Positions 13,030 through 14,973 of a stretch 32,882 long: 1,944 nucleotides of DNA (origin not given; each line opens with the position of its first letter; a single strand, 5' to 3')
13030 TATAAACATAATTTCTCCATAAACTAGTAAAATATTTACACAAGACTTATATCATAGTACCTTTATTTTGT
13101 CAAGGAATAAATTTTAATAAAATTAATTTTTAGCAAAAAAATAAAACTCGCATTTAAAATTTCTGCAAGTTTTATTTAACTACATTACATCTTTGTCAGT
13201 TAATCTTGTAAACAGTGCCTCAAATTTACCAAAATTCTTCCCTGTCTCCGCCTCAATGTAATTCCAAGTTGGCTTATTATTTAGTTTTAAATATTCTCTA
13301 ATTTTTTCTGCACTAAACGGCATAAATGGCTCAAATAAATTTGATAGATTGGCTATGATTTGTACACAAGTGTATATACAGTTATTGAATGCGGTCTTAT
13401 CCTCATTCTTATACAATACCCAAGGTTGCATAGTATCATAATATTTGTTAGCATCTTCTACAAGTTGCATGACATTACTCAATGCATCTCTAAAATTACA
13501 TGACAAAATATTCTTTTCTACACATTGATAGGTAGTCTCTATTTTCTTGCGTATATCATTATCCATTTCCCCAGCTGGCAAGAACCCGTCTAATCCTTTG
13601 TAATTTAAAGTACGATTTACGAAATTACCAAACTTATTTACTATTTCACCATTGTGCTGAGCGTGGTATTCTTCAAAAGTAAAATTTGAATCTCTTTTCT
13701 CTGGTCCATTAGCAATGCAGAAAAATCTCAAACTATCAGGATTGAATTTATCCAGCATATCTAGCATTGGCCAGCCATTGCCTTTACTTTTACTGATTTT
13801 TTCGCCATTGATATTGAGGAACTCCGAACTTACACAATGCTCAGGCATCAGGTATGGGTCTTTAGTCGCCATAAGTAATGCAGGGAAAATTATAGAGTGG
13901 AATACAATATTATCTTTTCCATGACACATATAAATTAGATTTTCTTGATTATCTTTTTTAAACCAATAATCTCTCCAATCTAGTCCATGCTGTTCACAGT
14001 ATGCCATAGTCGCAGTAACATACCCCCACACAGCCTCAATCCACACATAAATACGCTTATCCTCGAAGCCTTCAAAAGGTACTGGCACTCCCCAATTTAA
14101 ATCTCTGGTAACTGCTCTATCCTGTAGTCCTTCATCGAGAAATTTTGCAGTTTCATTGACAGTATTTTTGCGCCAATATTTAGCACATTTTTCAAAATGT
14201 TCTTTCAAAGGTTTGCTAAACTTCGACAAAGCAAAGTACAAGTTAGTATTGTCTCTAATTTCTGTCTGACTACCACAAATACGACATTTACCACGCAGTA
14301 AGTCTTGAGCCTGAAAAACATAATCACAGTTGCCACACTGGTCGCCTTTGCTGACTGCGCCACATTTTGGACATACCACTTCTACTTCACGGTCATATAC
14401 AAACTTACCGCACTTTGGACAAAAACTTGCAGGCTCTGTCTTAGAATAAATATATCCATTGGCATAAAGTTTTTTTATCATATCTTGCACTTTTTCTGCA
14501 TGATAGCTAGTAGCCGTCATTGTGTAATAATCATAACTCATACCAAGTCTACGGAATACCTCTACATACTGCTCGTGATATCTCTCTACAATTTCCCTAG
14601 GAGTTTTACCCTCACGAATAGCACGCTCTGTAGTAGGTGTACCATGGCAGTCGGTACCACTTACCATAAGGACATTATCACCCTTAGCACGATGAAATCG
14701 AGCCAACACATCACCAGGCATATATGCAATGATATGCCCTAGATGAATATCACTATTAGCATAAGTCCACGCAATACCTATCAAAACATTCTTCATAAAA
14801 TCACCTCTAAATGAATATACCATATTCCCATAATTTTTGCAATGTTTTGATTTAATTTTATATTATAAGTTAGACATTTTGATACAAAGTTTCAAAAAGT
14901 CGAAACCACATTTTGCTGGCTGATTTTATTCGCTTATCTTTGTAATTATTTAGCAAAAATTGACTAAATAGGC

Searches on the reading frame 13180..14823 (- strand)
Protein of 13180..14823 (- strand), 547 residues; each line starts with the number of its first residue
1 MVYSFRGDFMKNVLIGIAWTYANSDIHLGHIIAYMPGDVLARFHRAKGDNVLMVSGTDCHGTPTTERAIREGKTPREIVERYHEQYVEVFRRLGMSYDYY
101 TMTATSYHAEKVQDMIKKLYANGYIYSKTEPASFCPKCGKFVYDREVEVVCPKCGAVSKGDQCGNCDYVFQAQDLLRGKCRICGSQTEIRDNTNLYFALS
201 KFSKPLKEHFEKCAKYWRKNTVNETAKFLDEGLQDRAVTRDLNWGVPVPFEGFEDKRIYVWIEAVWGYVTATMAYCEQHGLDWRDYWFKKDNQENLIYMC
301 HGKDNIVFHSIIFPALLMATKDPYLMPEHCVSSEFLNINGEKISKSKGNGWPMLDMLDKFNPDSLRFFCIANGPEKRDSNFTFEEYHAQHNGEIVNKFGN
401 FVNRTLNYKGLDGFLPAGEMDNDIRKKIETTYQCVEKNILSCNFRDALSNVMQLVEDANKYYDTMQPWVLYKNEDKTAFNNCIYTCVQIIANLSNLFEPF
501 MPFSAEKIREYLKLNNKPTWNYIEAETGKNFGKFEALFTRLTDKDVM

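Call 6: search_protein_families(library=ncbifam, proteins=[window:13180-14823:-], max_evalue=0.001)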
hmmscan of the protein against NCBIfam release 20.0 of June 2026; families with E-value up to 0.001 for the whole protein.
window:13180-14823:- (547 aa): 23 families
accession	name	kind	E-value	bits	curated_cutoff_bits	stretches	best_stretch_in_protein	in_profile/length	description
NF001100.0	PRK00133.1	equivalog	1.6e-153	512.8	587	1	10-546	4-536/676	methionine--tRNA ligase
TIGR00398.1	metG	equivalog_domain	3e-142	475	336.35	1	14-541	2-529/530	methionine--tRNA ligase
NF008900.0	PRK12267.1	equivalog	8.3e-92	308.7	598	1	11-542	4-511/648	methionine--tRNA ligase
NF008860.0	PRK11893.2-2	equivalog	6.7e-48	164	761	2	19-281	9-270/583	methionine--tRNA ligase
NF008859.0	PRK11893.2-1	equivalog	8.6e-43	147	553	1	10-409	1-395/498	methionine--tRNA ligase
NF008957.0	PRK12300.1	subfamily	9.8e-35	119.8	677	3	319-514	603-781/946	leucine--tRNA ligase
NF009687.0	PRK13208.1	equivalog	3.6e-32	111.4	738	2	21-148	48-190/801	valine--tRNA ligase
TIGR00422.1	valS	equivalog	3.4e-31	108.1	612.1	2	25-149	47-189/863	valine--tRNA ligase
NF008863.0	PRK11893.2-5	equivalog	2.9e-30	105.4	551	1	22-524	16-496/531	methionine--tRNA ligase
TIGR00396.1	leuS_bact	equivalog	3.3e-28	98.3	548.4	2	20-147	38-167/843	leucine--tRNA ligase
TIGR00392.1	ileS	equivalog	5.7e-28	97.6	621.4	2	336-516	605-793/861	isoleucine--tRNA ligase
NF004349.1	PRK05729.1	equivalog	1.5e-26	92.9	704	2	303-514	495-685/860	valine--tRNA ligase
TIGR00395.1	leuS_arch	equivalog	2.5e-25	88.7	648.5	3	300-510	578-774/938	leucine--tRNA ligase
TIGR00435.1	cysS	equivalog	3.1e-18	66.1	340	2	302-466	226-382/466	cysteine--tRNA ligase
NF008861.0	PRK11893.2-3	equivalog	2.6e-17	62.6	633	1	13-194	8-193/496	methionine--tRNA ligase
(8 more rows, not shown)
